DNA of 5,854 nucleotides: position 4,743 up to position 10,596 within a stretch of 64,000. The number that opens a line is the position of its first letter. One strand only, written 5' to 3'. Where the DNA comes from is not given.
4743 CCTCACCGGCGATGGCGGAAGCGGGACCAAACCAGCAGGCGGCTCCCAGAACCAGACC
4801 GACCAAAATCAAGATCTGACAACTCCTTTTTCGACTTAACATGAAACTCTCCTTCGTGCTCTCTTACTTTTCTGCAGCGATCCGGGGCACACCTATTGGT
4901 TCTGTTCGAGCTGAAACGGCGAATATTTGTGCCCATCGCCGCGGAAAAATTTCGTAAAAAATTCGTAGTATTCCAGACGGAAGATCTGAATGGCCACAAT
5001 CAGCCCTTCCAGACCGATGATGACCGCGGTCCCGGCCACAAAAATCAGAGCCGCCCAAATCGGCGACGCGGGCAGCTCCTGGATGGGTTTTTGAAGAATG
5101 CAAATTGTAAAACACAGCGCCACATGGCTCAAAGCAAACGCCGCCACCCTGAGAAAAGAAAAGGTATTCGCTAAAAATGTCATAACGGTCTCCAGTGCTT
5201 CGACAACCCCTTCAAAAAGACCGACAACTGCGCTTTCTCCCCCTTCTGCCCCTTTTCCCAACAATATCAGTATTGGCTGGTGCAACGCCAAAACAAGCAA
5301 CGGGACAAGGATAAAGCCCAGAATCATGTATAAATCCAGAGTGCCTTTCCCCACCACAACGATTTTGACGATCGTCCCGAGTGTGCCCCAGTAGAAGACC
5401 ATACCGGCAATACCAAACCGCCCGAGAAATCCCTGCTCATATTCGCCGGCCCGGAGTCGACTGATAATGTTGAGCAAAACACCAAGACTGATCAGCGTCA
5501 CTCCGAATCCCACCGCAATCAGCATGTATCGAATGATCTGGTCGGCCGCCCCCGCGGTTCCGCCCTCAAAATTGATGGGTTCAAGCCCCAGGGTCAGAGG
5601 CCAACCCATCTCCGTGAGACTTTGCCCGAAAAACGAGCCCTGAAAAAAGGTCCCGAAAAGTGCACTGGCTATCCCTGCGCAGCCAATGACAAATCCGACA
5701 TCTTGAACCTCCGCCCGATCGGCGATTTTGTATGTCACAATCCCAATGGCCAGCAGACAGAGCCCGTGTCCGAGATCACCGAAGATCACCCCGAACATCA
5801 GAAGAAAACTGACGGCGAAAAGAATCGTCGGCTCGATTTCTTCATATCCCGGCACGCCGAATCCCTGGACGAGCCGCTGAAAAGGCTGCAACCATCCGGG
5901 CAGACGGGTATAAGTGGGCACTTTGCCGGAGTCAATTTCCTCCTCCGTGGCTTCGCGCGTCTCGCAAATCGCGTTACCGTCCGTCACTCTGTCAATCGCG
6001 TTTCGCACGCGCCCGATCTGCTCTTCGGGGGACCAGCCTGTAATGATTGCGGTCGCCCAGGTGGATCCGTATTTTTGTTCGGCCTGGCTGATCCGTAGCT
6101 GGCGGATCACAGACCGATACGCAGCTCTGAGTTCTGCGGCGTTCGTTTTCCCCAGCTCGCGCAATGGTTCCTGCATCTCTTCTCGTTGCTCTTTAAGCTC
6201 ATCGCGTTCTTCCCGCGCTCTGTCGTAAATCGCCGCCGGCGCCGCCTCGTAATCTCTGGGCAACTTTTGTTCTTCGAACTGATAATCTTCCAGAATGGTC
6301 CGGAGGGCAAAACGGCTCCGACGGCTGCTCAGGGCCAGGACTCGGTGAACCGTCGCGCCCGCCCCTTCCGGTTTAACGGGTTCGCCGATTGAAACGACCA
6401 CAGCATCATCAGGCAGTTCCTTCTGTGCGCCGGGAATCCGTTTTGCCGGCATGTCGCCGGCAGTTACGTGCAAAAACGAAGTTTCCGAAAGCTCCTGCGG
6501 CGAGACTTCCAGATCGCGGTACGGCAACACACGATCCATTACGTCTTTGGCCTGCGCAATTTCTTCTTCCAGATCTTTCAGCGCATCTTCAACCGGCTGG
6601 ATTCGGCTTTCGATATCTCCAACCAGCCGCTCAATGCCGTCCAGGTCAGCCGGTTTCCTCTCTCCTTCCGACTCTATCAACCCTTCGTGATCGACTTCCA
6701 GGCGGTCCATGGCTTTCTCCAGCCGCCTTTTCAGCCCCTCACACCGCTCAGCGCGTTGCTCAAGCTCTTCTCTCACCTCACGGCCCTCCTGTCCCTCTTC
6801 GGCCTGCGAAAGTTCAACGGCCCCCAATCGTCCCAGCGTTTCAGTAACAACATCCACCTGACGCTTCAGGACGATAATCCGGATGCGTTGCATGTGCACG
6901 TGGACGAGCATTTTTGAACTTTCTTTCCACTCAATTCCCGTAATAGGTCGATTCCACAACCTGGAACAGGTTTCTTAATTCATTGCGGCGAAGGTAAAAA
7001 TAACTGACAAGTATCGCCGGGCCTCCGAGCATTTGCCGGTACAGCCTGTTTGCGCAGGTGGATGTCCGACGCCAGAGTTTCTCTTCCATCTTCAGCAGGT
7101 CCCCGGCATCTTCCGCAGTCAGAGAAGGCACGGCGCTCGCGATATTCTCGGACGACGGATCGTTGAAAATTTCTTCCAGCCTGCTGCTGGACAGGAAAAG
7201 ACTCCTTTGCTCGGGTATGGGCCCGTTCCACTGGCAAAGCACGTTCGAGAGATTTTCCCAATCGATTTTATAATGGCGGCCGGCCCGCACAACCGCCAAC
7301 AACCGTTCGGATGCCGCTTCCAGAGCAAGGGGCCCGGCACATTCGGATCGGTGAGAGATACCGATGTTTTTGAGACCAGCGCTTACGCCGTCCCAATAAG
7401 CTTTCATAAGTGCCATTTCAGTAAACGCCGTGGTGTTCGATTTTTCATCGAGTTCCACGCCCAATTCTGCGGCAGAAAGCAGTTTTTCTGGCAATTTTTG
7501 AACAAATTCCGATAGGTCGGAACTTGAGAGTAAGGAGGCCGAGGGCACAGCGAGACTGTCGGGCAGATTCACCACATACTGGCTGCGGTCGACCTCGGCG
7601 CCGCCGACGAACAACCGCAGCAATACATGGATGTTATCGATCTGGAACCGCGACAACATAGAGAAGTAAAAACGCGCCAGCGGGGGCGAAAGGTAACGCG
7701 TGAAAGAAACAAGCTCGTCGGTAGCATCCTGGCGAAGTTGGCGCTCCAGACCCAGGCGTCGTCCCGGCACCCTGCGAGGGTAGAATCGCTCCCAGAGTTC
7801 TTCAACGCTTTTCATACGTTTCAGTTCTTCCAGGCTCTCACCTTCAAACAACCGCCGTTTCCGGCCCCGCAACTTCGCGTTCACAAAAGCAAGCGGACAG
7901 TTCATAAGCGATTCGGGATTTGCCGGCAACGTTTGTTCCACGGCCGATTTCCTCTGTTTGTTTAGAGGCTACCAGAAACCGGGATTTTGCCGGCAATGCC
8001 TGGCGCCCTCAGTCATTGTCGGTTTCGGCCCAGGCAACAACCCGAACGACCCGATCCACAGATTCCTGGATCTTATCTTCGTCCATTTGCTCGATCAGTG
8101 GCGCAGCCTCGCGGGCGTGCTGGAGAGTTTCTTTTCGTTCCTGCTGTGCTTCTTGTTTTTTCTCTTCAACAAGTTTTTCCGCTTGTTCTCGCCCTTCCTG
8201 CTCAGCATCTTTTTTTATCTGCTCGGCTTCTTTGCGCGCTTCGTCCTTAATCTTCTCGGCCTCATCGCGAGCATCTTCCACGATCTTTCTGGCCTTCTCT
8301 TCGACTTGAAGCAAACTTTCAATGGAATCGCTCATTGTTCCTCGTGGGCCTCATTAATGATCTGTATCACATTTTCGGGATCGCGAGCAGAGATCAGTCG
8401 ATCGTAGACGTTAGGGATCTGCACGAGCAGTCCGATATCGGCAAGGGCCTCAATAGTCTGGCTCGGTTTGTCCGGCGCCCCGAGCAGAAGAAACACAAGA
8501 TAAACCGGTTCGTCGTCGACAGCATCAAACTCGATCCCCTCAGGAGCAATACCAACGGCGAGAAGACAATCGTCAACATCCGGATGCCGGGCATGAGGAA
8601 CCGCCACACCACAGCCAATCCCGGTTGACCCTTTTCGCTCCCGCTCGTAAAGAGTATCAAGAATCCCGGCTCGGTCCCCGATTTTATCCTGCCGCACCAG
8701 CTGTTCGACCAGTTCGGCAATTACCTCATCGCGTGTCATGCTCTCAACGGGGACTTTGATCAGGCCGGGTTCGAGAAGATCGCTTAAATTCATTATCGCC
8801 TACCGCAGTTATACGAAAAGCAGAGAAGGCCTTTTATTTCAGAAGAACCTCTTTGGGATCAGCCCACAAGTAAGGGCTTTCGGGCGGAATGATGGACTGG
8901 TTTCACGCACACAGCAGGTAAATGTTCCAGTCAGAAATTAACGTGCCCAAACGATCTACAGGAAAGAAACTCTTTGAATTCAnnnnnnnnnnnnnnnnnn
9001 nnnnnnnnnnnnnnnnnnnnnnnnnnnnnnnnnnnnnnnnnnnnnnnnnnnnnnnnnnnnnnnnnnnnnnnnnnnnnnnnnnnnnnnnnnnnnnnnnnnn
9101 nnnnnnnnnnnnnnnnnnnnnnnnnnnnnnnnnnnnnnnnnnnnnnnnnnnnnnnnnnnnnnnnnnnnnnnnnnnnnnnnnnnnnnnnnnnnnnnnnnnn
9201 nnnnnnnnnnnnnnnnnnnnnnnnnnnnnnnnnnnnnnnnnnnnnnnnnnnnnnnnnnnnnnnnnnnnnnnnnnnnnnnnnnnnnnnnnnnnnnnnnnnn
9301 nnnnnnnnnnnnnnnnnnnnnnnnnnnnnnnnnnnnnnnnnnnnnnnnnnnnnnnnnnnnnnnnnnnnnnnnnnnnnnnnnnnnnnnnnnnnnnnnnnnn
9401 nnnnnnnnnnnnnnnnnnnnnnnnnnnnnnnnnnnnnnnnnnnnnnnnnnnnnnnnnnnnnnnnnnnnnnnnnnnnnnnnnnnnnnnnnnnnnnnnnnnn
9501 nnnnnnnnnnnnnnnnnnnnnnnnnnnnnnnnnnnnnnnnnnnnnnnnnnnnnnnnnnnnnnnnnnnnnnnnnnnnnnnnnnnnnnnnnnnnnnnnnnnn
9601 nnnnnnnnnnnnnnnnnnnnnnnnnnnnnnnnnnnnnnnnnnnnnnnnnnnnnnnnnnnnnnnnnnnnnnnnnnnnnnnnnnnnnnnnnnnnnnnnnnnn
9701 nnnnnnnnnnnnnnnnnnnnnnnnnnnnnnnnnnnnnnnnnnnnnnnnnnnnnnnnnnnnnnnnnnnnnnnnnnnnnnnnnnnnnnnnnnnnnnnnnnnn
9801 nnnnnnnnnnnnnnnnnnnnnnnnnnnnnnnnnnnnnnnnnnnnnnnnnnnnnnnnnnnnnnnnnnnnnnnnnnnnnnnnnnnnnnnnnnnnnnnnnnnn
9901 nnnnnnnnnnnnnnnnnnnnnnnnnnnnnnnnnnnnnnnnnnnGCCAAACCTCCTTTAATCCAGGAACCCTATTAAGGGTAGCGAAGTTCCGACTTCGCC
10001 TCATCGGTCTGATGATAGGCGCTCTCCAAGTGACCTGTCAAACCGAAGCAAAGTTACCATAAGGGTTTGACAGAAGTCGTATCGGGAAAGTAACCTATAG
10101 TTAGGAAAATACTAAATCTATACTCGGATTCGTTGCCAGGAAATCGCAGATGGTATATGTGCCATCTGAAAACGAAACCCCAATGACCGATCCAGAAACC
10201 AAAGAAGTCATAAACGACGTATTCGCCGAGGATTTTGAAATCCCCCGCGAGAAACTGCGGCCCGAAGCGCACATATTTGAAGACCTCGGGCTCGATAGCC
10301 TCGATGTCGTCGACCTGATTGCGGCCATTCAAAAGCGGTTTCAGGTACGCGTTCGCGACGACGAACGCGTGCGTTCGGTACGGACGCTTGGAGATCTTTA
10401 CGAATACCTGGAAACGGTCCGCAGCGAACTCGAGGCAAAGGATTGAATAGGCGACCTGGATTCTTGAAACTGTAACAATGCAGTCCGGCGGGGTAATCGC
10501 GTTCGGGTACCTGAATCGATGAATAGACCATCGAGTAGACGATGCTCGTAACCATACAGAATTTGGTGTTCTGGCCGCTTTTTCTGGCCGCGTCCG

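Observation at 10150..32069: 22-kb aryl-polyene-like type II FAS/PKS lipid cluster carrying three radical-SAM enzymes, three ACPs and two KS/inactive-KS pairs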

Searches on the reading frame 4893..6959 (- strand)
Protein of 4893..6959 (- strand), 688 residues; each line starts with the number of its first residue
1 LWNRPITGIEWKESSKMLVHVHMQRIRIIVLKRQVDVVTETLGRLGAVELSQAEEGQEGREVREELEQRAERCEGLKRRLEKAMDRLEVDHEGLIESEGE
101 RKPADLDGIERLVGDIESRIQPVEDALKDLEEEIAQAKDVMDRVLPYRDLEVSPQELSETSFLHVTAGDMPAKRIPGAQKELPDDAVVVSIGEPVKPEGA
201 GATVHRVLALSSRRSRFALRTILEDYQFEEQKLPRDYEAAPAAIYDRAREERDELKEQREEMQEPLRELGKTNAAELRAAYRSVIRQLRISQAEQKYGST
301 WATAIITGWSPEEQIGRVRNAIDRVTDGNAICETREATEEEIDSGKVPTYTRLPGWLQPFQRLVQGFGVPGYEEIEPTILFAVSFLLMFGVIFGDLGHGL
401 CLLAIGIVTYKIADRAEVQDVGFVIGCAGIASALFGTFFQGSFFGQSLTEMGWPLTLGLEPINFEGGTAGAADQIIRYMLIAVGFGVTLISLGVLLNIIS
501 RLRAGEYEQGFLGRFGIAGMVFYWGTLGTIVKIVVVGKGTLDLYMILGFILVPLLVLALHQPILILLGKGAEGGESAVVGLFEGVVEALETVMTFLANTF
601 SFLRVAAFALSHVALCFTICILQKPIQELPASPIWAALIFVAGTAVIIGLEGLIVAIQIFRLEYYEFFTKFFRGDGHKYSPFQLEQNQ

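Call 41: search_protein_families(library=pfam, proteins=[window:4893-6959:-], max_evalue=0.0001)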
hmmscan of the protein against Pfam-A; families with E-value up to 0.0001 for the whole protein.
window:4893-6959:- (688 aa): 1 family
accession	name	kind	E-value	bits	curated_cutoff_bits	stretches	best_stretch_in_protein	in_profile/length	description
PF01496.24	V_ATPase_I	-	5.9e-36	124.2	30.7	2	246-409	249-413/815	V-type ATPase 116kDa subunit family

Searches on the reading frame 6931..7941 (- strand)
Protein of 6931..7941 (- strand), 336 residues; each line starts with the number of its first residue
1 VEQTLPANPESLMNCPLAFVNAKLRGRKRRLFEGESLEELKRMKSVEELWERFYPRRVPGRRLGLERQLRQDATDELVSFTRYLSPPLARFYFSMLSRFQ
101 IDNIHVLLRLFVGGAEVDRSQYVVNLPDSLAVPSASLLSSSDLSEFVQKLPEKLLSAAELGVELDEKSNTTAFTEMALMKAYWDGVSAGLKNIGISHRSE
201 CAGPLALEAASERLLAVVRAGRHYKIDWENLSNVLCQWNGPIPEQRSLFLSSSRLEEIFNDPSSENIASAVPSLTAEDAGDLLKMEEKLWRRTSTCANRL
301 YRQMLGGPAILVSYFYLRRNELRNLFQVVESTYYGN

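Call 41: search_protein_families(library=pfam, proteins=[window:6931-7941:-], max_evalue=0.0001)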
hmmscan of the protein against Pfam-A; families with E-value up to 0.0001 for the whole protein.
window:6931-7941:- (336 aa): 1 family
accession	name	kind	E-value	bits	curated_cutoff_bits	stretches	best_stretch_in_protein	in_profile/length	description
PF01992.21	vATP-synt_AC39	-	4.9e-23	82.4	29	1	20-335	1-330/339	ATP synthase (C/AC39) subunit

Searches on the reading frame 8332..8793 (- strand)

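Call 5: search_protein_families(library=pfam, proteins=[window:8332-8793:-], max_evalue=0.01)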
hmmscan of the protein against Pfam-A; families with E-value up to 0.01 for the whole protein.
window:8332-8793:- (153 aa): 1 family
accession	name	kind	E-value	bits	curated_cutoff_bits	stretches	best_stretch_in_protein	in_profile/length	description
PF00359.27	PTS_EIIA_2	-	2.5e-28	99.3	27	1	6-148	2-143/144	Phosphoenolpyruvate-dependent sugar phosphotransferase system, EIIA 2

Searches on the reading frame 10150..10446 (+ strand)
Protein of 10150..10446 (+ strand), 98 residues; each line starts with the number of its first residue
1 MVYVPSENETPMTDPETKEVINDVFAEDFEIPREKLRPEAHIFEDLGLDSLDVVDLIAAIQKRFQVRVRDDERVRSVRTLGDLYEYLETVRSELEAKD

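Call 3: search_protein_families(library=pfam, proteins=[window:10150-10446:+], max_evalue=0.01)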
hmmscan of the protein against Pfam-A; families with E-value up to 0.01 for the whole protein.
window:10150-10446:+ (98 aa): 1 family
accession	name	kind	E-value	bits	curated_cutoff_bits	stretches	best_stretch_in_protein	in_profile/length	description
PF00550.31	PP-binding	-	2.2e-12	47.5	20.8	1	21-87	3-67/67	Phosphopantetheine attachment site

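Call 46: search_protein_families(library=ncbifam, proteins=[window:10150-10446:+], max_evalue=0.001)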
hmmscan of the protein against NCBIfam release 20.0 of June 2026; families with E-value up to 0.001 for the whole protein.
window:10150-10446:+ (98 aa): 18 families
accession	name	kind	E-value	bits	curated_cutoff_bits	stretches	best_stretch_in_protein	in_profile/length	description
NF002148.0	PRK00982.1-2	subfamily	7e-16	57.8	71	1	16-89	4-76/79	acyl carrier protein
NF003757.0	PRK05350.1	equivalog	1.9e-15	56.8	65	1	17-89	7-78/83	acyl carrier protein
TIGR00517.1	acyl_carrier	equivalog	4.8e-13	48.8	70.45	1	16-88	3-74/77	acyl carrier protein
NF002150.0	PRK00982.1-4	subfamily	5.3e-12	45.8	66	1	16-89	5-77/80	acyl carrier protein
NF002151.0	PRK00982.1-5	equivalog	7.4e-12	45.2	92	1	17-89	4-75/78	acyl carrier protein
NF005079.0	PRK06508.1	equivalog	1e-11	45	83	1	17-72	4-59/93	acyl carrier protein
NF002147.0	PRK00982.1-1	equivalog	5.3e-10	39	84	1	18-91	9-81/83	acyl carrier protein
NF002149.0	PRK00982.1-3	equivalog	6.1e-10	38.9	106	1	19-73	6-60/78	acyl carrier protein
NF058660.1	cispen_ACP_AmcB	equivalog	2.7e-08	33.9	80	1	20-90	5-78/80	cispentacin biosynthesis acyl carrier protein AmcB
NF040636.1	AcpM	exception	4e-08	33.2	146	1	21-93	10-81/93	meromycolate extension acyl carrier protein AcpM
NF009104.0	PRK12449.1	equivalog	1.4e-07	31.4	70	1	20-88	9-76/80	acyl carrier protein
NF006617.0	PRK09184.1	subfamily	1.5e-07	31.3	70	1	30-92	30-95/96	phosphopantetheine-binding protein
NF006031.0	PRK08172.1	equivalog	2.5e-07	31.2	76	1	21-96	9-80/82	acyl carrier protein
NF004533.0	PRK05883.1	equivalog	1.5e-06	27.9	72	1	17-84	24-90/100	acyl carrier protein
NF005798.0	PRK07639.1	equivalog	1.7e-06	28.4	100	1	12-91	1-82/91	petrobactin biosynthesis protein AsbD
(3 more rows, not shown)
